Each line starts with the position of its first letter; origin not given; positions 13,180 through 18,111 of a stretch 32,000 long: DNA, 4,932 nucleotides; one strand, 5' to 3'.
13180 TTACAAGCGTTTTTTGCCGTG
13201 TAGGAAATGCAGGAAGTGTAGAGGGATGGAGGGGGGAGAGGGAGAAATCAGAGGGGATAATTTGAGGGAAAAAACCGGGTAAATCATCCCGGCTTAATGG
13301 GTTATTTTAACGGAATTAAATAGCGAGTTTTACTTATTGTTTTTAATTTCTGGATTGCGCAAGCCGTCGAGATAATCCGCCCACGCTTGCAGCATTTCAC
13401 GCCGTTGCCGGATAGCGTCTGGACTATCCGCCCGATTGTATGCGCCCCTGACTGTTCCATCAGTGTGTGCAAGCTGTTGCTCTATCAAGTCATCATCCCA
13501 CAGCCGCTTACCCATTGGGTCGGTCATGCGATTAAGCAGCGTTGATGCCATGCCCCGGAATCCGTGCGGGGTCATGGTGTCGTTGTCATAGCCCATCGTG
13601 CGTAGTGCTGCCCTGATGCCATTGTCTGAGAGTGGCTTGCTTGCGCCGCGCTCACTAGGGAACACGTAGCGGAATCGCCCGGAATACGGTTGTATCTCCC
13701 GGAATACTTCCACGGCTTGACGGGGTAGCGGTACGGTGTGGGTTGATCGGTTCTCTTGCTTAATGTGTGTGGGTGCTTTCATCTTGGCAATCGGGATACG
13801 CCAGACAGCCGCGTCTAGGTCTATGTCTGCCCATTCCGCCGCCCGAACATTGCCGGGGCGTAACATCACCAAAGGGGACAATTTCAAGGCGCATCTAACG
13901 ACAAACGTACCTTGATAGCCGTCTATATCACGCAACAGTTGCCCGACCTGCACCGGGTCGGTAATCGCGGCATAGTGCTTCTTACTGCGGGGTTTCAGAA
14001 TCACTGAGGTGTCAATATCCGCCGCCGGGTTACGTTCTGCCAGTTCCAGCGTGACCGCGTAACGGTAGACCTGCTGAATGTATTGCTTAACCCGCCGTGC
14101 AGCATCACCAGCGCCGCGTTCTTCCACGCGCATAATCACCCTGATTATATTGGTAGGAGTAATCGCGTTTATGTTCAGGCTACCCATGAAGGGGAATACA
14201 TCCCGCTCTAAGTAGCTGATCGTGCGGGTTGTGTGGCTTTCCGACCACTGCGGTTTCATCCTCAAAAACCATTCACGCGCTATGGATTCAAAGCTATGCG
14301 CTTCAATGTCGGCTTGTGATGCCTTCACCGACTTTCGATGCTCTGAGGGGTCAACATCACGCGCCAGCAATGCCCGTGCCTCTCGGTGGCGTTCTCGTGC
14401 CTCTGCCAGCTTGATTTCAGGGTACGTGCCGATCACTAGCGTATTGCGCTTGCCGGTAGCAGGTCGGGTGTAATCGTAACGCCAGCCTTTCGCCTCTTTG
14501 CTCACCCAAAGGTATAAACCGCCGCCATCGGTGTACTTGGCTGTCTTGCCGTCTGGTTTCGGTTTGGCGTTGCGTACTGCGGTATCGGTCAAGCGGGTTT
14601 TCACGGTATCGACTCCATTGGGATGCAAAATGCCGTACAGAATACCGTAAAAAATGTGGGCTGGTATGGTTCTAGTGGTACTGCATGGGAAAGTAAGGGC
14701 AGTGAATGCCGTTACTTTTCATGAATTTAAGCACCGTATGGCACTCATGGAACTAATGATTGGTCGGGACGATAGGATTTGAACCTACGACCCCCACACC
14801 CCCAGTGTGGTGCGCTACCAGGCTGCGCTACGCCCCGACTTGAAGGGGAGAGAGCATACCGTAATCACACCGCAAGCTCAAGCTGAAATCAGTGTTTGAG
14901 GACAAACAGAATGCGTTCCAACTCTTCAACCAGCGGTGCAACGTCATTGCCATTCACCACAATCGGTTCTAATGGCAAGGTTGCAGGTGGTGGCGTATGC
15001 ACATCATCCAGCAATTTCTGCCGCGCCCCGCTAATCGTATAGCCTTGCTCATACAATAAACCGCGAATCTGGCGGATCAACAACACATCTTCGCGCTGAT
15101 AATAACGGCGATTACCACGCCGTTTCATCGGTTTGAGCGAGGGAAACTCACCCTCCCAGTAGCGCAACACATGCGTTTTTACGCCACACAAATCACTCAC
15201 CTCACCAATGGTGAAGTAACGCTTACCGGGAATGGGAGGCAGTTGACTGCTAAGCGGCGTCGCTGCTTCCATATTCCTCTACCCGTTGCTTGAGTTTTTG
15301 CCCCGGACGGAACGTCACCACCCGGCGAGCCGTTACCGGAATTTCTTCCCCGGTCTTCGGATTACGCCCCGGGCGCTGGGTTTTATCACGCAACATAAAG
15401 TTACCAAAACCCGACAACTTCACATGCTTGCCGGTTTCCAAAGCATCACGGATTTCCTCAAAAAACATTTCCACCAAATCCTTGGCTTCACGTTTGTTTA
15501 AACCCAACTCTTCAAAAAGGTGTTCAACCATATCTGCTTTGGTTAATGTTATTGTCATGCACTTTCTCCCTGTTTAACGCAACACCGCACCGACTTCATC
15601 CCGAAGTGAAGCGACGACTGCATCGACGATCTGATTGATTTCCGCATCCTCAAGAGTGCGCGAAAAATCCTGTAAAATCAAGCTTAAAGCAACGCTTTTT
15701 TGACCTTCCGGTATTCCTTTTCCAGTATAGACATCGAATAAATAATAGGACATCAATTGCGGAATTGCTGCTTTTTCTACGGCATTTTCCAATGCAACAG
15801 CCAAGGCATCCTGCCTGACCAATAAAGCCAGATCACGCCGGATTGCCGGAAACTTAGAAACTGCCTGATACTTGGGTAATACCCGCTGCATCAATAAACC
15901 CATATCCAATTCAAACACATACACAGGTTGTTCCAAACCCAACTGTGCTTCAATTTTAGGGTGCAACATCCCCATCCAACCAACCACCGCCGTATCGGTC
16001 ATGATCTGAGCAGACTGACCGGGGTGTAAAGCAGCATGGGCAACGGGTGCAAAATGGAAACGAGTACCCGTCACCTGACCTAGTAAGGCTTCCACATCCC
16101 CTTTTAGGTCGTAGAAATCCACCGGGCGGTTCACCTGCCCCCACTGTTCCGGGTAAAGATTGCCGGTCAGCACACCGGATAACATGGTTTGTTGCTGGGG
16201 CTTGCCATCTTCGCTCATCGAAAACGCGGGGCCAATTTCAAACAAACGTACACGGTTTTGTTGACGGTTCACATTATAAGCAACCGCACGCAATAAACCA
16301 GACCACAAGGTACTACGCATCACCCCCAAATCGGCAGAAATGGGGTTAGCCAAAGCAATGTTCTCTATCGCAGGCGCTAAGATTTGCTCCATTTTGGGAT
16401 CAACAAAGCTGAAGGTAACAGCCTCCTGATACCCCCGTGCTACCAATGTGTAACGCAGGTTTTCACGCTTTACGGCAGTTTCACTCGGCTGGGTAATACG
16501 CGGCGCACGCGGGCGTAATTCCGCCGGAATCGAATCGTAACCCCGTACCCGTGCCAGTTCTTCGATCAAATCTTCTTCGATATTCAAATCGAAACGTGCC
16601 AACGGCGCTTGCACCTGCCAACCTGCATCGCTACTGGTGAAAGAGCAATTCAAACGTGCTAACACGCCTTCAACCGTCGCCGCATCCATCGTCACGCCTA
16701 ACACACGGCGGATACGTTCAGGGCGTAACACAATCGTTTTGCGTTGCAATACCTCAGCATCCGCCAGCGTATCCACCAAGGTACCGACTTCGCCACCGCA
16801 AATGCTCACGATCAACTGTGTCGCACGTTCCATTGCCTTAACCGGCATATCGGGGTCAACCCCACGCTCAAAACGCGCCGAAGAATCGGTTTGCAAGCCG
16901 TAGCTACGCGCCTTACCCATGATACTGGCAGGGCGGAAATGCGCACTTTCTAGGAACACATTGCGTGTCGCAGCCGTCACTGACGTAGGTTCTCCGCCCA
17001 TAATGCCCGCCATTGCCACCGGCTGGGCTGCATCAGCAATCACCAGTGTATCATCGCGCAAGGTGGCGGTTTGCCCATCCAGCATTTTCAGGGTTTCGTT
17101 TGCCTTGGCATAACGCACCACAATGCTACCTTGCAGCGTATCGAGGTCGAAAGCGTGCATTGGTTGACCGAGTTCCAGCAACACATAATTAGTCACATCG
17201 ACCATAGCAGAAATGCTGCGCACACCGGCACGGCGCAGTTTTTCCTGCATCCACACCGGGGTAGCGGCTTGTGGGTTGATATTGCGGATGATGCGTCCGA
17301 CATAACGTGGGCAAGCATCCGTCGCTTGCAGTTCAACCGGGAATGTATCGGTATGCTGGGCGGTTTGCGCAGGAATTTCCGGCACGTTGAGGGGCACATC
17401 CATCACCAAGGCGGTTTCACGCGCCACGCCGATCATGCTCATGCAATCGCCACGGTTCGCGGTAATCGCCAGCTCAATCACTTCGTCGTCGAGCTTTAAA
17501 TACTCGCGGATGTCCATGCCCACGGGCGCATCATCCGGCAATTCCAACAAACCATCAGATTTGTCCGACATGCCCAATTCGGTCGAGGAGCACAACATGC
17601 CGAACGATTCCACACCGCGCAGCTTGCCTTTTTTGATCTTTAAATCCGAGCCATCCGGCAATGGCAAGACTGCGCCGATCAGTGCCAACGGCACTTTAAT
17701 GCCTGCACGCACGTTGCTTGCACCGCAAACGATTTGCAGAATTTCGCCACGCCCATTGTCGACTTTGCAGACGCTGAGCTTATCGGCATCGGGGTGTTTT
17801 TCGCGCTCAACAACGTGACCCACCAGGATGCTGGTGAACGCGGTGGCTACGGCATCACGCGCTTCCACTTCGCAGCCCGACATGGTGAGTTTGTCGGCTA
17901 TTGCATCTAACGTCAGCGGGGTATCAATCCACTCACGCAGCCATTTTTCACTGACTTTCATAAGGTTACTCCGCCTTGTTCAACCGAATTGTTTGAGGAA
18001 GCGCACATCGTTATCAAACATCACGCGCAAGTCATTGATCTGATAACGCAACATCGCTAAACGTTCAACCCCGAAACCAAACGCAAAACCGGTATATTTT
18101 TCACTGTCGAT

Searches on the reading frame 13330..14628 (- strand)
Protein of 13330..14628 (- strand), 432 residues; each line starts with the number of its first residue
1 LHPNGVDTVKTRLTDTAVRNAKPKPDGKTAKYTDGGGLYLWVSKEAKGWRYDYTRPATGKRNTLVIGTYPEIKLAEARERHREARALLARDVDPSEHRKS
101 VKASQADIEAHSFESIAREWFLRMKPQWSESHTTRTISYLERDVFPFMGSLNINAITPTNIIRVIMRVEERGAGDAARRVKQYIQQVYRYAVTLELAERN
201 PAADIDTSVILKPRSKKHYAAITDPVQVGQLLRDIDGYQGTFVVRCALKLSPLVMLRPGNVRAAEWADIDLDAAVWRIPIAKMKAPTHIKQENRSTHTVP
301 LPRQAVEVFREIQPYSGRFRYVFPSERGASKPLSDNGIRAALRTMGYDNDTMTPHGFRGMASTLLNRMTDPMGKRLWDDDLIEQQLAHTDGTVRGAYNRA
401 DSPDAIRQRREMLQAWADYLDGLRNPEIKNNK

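Call 12: search_protein_families(library=pfam, proteins=[window:13330-14628:-], max_evalue=0.001)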
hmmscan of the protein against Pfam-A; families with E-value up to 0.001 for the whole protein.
window:13330-14628:- (432 aa): 4 families
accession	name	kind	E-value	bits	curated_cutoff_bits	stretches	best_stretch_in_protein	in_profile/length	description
PF22022.2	Phage_int_M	-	1.7e-28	99.2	27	1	113-206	1-94/96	Phage integrase central domain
PF13356.12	Arm-DNA-bind_3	-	2e-26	92.4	27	1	13-100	1-82/83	Arm DNA-binding domain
PF00589.27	Phage_integrase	-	2.1e-14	54.1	27.1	1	227-401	7-169/172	Phage integrase family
PF14659.12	Phage_int_SAM_3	-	2.3e-05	25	22.6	1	113-166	2-55/58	Phage integrase, N-terminal SAM-like domain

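Call 63: search_protein_families(library=ncbifam, proteins=[window:13330-14628:-], max_evalue=0.001)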
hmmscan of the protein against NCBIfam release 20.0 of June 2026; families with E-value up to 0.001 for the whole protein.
window:13330-14628:- (432 aa): 1 family
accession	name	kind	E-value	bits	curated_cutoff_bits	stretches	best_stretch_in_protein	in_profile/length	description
NF007246.0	PRK09692.1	domain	7.1e-70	235.7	434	1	12-421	7-394/413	integrase domain-containing protein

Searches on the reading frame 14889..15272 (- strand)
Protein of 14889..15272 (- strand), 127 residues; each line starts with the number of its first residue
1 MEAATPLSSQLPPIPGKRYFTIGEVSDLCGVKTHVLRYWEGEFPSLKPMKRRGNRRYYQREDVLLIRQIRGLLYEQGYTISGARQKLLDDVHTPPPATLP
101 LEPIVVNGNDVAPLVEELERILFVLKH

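Call 13: search_protein_families(library=pfam, proteins=[window:14889-15272:-], max_evalue=0.001)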
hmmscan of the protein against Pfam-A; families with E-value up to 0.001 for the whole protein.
window:14889-15272:- (127 aa): 2 families
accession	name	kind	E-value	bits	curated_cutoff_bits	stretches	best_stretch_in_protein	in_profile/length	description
PF13411.12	MerR_1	-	1.1e-20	73.9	21.6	1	20-87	1-66/69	MerR HTH family regulatory protein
PF00376.29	MerR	-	8.7e-09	35.5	28.2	1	21-58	1-38/38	MerR family regulatory protein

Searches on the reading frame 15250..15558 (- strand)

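Call 13: search_protein_families(library=pfam, proteins=[window:15250-15558:-], max_evalue=0.001)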
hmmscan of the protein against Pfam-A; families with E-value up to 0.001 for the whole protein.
window:15250-15558:- (102 aa): 3 families
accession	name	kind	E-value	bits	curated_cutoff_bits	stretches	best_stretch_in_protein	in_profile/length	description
PF00216.26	Bac_DNA_binding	-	1.2e-30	106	22.4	1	5-93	1-89/90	Bacterial DNA-binding protein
PF18291.6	HU-HIG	-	7.5e-07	29.7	26.2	1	4-95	31-120/125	HU domain fused to wHTH, Ig, or Glycine-rich motif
PF18175.6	HU-CCDC81_bac_2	-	8.4e-05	22.8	35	1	11-57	4-50/70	CCDC81-like prokaryotic HU domain 2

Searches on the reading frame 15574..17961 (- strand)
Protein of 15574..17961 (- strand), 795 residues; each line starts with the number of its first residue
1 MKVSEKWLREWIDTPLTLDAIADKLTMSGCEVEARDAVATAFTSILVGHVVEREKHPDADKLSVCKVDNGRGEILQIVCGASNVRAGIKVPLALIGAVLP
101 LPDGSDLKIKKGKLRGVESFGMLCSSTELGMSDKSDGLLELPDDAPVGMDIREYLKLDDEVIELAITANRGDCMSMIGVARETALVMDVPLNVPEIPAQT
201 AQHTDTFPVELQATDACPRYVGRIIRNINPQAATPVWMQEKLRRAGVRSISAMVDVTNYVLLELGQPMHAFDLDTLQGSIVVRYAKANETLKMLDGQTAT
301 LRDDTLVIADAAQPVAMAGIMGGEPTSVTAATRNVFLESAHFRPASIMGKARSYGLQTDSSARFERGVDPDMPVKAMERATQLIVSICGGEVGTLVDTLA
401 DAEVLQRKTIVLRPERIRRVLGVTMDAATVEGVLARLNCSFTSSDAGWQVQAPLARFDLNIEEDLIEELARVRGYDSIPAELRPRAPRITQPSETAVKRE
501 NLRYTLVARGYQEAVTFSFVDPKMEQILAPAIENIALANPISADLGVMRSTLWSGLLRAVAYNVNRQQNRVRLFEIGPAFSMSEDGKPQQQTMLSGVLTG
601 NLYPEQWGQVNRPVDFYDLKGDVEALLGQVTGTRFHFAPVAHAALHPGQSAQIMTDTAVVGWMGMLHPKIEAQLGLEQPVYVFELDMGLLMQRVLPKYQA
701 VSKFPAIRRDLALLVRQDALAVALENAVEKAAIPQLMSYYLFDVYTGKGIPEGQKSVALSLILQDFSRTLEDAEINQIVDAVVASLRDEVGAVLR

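Call 12: search_protein_families(library=pfam, proteins=[window:15574-17961:-], max_evalue=0.001)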
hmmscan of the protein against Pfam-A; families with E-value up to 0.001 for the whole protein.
window:15574-17961:- (795 aa): 5 families
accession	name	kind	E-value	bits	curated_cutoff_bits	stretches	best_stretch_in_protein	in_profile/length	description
PF03483.22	B3_4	-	5.1e-73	244.8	29.3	1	216-389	1-174/174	B3/4 domain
PF17759.6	tRNA_synthFbeta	-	2.4e-65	220.4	22.4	1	478-687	1-214/214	Phenylalanyl tRNA synthetase beta chain CLM domain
PF03147.19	FDX-ACB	-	8.5e-28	97.1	31.1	1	702-795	1-94/94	Ferredoxin-fold anticodon binding domain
PF01588.26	tRNA_bind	-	8.7e-25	87.1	27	1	46-149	2-95/96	Putative tRNA binding domain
PF03484.21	B5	-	4.5e-19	68.8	28.6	1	410-475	1-67/67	tRNA synthetase B5 domain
